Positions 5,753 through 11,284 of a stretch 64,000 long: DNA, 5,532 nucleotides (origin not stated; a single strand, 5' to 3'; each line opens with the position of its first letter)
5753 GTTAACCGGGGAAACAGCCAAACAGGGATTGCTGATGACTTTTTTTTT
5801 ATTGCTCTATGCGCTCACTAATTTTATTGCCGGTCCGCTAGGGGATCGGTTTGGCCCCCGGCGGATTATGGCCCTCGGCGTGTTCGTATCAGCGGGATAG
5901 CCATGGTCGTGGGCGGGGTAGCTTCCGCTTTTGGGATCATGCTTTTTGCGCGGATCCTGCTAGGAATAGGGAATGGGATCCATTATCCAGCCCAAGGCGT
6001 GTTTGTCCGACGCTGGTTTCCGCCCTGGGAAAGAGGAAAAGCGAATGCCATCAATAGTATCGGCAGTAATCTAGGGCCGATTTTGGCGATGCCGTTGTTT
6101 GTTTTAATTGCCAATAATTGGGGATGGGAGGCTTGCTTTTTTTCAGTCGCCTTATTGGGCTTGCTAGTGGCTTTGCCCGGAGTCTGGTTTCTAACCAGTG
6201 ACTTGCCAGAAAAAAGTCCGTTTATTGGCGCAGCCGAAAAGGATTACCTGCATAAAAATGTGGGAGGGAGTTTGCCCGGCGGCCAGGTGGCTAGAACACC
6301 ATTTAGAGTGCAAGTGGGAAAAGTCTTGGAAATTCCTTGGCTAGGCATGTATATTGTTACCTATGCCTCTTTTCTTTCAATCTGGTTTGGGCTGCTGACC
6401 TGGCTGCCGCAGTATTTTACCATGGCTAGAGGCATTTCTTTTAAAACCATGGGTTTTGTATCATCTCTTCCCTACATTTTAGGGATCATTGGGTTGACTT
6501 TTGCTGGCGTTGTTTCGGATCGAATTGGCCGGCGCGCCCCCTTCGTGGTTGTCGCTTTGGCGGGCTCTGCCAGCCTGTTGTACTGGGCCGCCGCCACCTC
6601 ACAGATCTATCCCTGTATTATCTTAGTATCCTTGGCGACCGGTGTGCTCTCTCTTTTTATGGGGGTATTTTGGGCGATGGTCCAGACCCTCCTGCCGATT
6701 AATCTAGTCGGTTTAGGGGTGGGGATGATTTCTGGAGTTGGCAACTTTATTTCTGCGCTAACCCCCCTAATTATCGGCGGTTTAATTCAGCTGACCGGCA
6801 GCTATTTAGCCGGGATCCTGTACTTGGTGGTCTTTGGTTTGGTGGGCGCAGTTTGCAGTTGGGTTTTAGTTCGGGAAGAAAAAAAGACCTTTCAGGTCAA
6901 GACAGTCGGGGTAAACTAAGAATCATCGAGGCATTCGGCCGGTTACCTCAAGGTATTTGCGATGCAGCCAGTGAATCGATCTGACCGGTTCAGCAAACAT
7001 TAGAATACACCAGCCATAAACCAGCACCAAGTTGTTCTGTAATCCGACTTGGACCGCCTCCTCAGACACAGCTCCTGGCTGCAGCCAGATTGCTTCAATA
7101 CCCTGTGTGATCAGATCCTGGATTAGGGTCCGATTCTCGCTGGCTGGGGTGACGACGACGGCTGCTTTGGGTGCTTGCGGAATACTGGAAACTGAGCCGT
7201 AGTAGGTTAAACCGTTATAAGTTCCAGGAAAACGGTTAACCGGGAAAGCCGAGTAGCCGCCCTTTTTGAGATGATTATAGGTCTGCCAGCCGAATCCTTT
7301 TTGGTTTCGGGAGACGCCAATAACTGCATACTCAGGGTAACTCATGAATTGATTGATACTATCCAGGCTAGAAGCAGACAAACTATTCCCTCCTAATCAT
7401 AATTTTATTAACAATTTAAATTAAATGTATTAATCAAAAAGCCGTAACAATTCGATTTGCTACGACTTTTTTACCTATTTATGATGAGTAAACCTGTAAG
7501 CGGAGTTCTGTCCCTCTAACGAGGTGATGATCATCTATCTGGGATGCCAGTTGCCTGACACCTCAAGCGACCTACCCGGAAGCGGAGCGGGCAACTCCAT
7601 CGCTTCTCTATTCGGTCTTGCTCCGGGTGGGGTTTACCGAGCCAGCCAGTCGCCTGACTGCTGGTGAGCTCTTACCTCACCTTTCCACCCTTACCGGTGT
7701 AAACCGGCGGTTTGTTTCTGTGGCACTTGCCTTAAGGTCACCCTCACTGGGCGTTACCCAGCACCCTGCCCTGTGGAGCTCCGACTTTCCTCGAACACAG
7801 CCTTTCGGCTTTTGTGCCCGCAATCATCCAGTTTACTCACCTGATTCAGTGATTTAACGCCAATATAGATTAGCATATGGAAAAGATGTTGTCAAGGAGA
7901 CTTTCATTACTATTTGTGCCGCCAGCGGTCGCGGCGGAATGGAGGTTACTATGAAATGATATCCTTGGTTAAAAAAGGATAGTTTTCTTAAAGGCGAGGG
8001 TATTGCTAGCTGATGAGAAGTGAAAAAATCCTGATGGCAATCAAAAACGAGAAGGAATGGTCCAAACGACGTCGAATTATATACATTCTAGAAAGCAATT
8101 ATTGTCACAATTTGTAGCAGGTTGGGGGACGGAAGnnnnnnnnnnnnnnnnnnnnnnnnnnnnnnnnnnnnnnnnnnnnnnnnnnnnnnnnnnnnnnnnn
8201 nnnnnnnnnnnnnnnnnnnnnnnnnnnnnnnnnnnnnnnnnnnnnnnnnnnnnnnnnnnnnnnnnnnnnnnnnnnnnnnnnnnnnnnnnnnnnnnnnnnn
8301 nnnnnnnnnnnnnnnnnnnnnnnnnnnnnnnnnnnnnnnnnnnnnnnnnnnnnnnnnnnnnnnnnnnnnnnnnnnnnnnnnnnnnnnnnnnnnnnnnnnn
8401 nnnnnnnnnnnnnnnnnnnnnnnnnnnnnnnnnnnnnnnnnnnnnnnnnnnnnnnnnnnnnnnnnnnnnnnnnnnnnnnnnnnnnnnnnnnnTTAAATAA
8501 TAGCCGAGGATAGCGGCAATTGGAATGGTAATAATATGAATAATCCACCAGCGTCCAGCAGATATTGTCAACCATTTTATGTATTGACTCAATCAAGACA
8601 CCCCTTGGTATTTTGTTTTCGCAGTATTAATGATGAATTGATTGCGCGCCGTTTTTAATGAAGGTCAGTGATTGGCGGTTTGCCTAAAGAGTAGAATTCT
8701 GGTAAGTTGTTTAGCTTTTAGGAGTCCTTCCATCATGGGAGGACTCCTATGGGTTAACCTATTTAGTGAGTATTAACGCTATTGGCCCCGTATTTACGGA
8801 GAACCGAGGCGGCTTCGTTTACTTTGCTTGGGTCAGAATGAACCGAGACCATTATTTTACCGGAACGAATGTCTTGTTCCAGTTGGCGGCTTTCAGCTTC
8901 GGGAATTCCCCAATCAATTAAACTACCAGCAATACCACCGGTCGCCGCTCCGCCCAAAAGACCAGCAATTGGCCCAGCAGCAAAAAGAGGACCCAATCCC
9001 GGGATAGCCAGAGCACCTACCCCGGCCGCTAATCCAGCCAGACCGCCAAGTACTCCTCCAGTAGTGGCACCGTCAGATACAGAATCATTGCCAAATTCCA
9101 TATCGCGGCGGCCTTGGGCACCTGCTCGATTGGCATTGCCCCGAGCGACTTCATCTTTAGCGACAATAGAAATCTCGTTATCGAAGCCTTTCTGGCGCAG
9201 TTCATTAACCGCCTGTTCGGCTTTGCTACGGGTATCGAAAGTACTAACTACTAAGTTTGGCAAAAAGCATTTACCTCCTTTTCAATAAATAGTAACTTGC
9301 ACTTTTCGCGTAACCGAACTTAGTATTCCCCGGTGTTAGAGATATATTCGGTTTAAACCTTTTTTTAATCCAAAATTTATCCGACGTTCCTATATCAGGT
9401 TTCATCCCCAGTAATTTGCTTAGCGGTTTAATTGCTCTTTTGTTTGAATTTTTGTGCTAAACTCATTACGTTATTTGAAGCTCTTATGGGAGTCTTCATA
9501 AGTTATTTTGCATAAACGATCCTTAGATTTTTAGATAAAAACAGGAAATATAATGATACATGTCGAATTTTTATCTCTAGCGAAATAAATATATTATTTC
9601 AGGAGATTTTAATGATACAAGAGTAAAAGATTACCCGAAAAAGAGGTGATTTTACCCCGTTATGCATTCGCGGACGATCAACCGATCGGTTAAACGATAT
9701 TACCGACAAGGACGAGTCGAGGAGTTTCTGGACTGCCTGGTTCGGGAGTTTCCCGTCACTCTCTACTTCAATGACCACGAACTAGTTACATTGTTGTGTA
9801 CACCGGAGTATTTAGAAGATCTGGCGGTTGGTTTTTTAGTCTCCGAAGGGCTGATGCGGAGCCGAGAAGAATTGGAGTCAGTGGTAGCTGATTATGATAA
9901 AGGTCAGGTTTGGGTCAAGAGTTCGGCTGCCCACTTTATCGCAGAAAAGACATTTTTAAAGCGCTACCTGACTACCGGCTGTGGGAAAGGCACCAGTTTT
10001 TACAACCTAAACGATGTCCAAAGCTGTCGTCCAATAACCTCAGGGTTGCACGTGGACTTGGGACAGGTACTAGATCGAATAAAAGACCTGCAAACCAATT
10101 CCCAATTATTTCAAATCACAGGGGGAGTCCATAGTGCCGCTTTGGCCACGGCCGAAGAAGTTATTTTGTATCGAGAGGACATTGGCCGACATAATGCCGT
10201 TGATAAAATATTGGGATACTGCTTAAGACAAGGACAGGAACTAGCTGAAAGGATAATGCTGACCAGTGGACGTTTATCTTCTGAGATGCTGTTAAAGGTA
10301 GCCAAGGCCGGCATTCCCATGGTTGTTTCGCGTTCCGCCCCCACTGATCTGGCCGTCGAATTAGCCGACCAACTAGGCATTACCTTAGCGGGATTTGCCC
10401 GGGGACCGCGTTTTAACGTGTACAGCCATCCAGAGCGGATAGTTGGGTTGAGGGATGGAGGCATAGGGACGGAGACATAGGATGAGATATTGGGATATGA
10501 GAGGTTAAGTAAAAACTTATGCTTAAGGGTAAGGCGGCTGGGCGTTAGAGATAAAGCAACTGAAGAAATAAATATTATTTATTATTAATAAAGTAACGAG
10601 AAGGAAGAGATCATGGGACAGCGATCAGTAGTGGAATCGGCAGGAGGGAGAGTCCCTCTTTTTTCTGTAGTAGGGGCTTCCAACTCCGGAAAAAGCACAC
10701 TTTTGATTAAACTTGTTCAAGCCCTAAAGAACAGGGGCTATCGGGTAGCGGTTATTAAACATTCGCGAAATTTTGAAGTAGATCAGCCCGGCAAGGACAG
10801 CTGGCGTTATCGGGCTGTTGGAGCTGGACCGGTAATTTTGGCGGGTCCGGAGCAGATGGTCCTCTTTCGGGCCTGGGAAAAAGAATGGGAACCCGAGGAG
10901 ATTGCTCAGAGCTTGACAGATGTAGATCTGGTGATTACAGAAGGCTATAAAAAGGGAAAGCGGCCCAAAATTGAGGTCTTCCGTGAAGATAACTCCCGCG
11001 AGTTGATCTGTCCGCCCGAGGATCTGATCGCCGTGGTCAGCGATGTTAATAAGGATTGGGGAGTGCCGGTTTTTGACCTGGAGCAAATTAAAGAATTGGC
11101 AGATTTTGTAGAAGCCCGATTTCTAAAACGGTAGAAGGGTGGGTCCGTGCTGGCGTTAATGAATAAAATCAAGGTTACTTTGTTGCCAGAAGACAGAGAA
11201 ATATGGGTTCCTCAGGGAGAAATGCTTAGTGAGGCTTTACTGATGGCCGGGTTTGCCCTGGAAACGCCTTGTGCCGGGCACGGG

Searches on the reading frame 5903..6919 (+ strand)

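Call 40: search_protein_families(library=pfam, proteins=[window:5903-6919:+], max_evalue=0.001)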
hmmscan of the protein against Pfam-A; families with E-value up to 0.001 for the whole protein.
window:5903-6919:+ (338 aa): 1 family
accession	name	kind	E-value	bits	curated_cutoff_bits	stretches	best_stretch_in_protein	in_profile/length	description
PF07690.21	MFS_1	-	7.5e-45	153.8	33.4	2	7-263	83-318/347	Major Facilitator Superfamily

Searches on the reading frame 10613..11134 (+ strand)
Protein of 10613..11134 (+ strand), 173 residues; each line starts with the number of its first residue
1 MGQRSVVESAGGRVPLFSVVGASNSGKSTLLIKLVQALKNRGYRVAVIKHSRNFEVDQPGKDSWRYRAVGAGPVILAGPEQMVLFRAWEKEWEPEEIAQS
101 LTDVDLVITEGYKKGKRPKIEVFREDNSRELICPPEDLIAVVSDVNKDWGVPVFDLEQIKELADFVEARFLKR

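Call 40: search_protein_families(library=pfam, proteins=[window:10613-11134:+], max_evalue=0.001)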
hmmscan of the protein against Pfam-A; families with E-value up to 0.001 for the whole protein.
window:10613-11134:+ (173 aa): 5 families
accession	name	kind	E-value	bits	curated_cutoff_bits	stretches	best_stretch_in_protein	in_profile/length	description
PF03205.20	MobB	-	2.9e-40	137.7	26.6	1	17-144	2-133/133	Molybdopterin guanine dinucleotide synthesis protein B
PF01656.29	CbiA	-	2.4e-06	28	25.4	1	21-50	6-35/125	CobQ/CobB/MinD/ParA nucleotide binding domain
PF03308.22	MeaB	-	0.00016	21.2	23.1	1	9-48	28-67/273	Methylmalonyl Co-A mutase-associated GTPase MeaB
PF00265.24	TK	-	0.00024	21.4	20.6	1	19-53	6-40/176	Thymidine kinase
PF25199.1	nSTAND_NTPase5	-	0.00059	20.1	34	0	8-54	35-82/145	Novel STAND NTPase 5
